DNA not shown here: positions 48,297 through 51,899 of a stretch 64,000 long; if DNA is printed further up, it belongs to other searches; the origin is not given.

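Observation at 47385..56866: Three-gene operon for a coiled-coil protein, a 667-aa anchored protein and a 2053-aa giant Cys-rich surface protein: candidate novel cell-surface/host-interaction system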

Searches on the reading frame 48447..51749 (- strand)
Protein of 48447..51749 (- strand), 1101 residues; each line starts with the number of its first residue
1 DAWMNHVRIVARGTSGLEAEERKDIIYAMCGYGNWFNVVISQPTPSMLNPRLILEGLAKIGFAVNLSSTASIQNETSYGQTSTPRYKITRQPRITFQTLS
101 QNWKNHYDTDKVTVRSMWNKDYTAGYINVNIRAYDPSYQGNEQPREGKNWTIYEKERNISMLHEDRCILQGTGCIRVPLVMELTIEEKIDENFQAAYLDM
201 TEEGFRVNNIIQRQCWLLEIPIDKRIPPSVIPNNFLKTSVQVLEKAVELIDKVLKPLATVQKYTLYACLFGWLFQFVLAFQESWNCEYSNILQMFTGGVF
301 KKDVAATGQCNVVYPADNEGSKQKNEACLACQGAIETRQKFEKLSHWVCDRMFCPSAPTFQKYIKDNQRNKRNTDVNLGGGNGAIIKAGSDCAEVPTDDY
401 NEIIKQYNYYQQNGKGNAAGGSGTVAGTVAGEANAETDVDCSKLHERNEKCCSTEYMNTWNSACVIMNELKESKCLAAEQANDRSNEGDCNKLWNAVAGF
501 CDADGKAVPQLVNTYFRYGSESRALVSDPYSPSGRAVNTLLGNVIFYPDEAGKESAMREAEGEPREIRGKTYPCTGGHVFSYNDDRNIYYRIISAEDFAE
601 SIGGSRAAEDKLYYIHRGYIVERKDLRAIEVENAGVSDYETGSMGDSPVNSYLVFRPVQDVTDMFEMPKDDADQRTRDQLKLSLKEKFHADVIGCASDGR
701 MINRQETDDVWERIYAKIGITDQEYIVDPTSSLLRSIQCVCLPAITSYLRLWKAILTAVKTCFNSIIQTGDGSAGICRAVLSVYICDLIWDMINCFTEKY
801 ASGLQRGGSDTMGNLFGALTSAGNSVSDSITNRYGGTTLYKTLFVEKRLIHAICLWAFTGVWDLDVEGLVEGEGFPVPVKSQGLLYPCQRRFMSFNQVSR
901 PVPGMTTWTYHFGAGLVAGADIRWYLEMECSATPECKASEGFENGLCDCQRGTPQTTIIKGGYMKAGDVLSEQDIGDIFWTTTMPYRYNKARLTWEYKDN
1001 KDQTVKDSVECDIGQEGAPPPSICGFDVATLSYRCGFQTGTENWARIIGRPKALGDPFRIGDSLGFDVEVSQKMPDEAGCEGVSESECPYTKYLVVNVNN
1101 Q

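Call 27: search_solved_structures(query=A2, max_evalue=1)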
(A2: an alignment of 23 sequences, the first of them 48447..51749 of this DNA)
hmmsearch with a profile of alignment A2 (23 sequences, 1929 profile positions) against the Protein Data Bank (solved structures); distinct sequences matched with E-value up to 1: 65 (the best 60 are shown).
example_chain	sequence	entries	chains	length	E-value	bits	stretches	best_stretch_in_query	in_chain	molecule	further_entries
8pn5_A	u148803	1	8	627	1.6e-15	59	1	317-472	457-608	DUF3472 domain-containing protein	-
8pmu_A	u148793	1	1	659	2.1e-15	58.6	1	317-472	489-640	DUF3472 domain-containing protein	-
8pn3_A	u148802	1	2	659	2.1e-15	58.6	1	317-472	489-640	DUF3472 domain-containing protein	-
1k85_A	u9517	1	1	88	6.8e-08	33.7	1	346-430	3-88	CHITINASE A1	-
8q6t_I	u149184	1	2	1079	7.4e-08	33.6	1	36-207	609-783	Titin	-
7dm0_A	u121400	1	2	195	9.1e-08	33.3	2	229-307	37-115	Biofilm-associated surface protein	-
2w1n_A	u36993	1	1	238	1.4e-05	26.1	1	346-429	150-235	O-GLCNACASE NAGJ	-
6bt9_A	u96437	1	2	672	3e-05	25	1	340-433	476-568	Chitinase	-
6xi3_AAA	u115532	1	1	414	7.9e-05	23.6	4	188-336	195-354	Large adhesion protein (Lap) involved in biofilm formation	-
2x10_A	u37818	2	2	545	8.1e-05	23.5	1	77-211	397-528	EPHRIN TYPE-A RECEPTOR 2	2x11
3fl7_A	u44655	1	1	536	8.7e-05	23.4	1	77-211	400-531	Ephrin receptor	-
5z06_A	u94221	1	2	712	0.00012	22.9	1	353-431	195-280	BDI_3064 protein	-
4yh7_A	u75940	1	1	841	0.00012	22.9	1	13-213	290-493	Receptor-type tyrosine-protein phosphatase delta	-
7ndg_B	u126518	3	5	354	0.00024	22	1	34-118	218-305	Neogenin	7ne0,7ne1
2ibg_A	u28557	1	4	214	0.00037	21.3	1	68-199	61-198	CG9211-PA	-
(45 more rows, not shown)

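Call 47: predict_structure(alignment_id=A2)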
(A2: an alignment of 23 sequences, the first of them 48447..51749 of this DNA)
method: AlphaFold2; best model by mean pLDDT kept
length: 1101 residues; sequences in the alignment: 23
mean_pLDDT: 66.1   pTM: 0.48
mean pLDDT of the five models: 66.1, 64.2, 63.4, 61.8, 60.2
residues with pLDDT >= 90: 37; 70-90: 515; 50-70: 309; < 50: 240
segments of 3 or more residues with pLDDT < 50: 1-4, 25-27, 71-82, 142-144, 193-202, 292-294, 379-383, 415-437, 482-488, 492-508, 521-571, 603-608, 626-651, 719-723, 772-775, 782-822, 857-860, 1038-1042
pLDDT, mean of each block of 10 residues (from residue 1): 57 71 54 78 84 86 80 39 68 86 84 84 85 75 55 82 82 89 82 46 64 88 71 69 75 72 74 68 62 53 74 68 75 79 79 76 74 53 59 68 73 47 33 42 74 81 70 65 49 44 40 72 39 38 38 40 37 62 74 63 48 75 53 44 44 71 69 63 84 76 78 64 56 69 78 76 68 50 45 36 27 34 57 61 57 51 51 57 82 77 81 81 90 79 77 82 80 65 88 83 77 83 73 66 63 72 77 65 67 71 48
secondary structure, 60 per line:
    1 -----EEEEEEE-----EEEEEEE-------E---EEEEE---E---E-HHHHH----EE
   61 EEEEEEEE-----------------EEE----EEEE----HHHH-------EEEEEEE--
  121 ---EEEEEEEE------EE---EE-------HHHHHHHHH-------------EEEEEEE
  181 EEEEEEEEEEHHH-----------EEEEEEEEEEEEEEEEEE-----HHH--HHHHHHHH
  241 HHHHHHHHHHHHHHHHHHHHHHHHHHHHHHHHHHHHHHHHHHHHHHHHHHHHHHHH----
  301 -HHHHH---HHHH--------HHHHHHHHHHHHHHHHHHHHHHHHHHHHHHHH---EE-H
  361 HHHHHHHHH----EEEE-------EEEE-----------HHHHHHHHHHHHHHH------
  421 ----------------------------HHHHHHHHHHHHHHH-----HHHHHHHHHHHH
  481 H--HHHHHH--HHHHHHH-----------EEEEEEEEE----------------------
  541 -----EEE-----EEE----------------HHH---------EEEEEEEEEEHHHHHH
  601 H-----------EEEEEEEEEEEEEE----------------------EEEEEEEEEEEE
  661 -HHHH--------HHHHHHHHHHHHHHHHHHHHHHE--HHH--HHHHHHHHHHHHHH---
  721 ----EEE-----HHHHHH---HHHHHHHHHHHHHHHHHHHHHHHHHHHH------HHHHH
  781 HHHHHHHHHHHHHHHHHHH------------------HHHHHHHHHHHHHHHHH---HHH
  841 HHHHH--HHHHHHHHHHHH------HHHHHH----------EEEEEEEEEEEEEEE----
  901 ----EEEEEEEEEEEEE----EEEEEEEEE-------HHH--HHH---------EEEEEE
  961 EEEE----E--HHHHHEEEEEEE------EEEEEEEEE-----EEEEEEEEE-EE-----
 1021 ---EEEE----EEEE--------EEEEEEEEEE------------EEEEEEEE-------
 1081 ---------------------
elements in order (helices of 4 or more, strands of 3 or more residues): E6-12 E18-24 E36-40 H50-54 E59-68 E86-88 E93-96 H101-104 E112-118 E124-131 H152-160 E174-190 E205-222 H233-296 H302-306 H310-313 H322-353 H360-369 E374-377 E385-388 H400-414 H449-463 H469-481 H484-489 H492-498 E510-518 E546-548 E554-556 E585-594 H595-601 E613-626 E649-660 H662-665 H674-695 H704-717 E725-727 H733-738 H742-769 H776-799 H818-834 H838-845 H848-859 H866-871 E882-896 E905-917 E922-930 E955-964 H972-976 E977-983 E990-998 E1004-1012 E1024-1027 E1032-1035 E1044-1053 E1066-1073

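Call 82: search_protein_representatives(alignment_id=A4)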
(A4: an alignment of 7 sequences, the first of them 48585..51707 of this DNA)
Query: 7 sequences, 997 profile positions. Proteins with E-value up to 0.001 (for the whole library): 654; up to 1e-10: 578; up to 1e-30: 403. The best 150 are listed.
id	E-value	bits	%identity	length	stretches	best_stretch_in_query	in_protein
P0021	0.0e+00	1523.9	-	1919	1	1-994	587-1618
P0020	0.0e+00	1509.3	-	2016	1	1-993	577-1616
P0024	0.0e+00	1348.4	-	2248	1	1-996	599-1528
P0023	0.0e+00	1293.1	-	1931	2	506-996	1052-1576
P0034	0.0e+00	1271.8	-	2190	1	1-994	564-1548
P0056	0.0e+00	1128.7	-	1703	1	2-994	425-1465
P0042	0.0e+00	1061.8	-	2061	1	1-993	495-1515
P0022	0.0e+00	1046.0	-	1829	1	1-992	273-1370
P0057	0.0e+00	1030.1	-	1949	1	5-992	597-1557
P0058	0.0e+00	1029.2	-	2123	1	2-994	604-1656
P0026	0.0e+00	1011.7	-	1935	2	537-994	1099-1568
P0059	1.4e-295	999.9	-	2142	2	511-995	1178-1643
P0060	5.5e-289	978.0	-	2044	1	1-993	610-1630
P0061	2.3e-284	962.8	-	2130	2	536-995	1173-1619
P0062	6.4e-284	961.3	-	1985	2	511-992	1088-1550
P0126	1.3e-219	748.4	-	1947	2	518-982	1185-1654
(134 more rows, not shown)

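Call 105: fold_search(model_id=the predicted structure, library=viral)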
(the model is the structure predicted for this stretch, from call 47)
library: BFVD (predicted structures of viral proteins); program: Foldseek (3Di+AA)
matches with E <= 10: 371; with E <= 0.001: 0
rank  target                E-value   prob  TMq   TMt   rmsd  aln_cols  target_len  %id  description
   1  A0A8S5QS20            7.2e-03  0.69  0.07  0.20  20.3       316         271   10  Tencon, FN3-like domain, alternative scaffold.71A [Myoviridae sp. ctgXL3]
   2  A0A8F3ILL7            1.1e-02  0.90  0.07  0.32  19.3       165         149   11  (no name in the UniProt tables at hand)
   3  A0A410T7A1            3.6e-02  0.99  0.11  0.41   8.9       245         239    9  Uncharacterized protein [Campylobacter phage CP20]
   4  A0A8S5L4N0            4.3e-02  0.08  0.04  0.08  33.7       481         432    9  Maturation protein [ssRNA phage SRR7976299_6]
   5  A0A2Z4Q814            5.5e-02  0.77  0.07  0.29   9.9       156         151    7  (no name in the UniProt tables at hand)
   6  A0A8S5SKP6            6.0e-02  0.54  0.07  0.13  16.7       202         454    8  Uncharacterized protein [Siphoviridae sp. ctrCN24]
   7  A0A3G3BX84            7.8e-02  0.75  0.06  0.36  17.1       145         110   10  (no name in the UniProt tables at hand)
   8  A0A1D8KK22            8.5e-02  0.75  0.07  0.14   8.3       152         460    8  Rhs family protein-like protein [Synechococcus phage S-CAM3]
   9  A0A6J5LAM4            1.0e-01  0.75  0.08  0.39   8.8       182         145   12  Uncharacterized protein [uncultured Caudovirales phage]
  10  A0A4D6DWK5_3          1.2e-01  0.97  0.08  0.08  11.1       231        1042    7  Uncharacterized protein [Edwardsiella phage pEt-SU]
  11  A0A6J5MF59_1          1.2e-01  0.44  0.08  0.10  25.4       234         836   12  Uncharacterized protein [uncultured Caudovirales phage]
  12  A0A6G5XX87            1.3e-01  0.04  0.06  0.05  48.5      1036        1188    9  (no name in the UniProt tables at hand)
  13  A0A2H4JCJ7            1.4e-01  0.35  0.05  0.27  12.6       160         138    8  Uncharacterized protein [uncultured Caudovirales phage]
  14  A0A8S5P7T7            1.9e-01  0.41  0.06  0.08  13.9       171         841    9  FN3 [Siphoviridae sp. ctmYS12]
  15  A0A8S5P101            2.0e-01  0.28  0.06  0.14  15.5       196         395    9  Uncharacterized protein [Siphoviridae sp. ctTBR23]
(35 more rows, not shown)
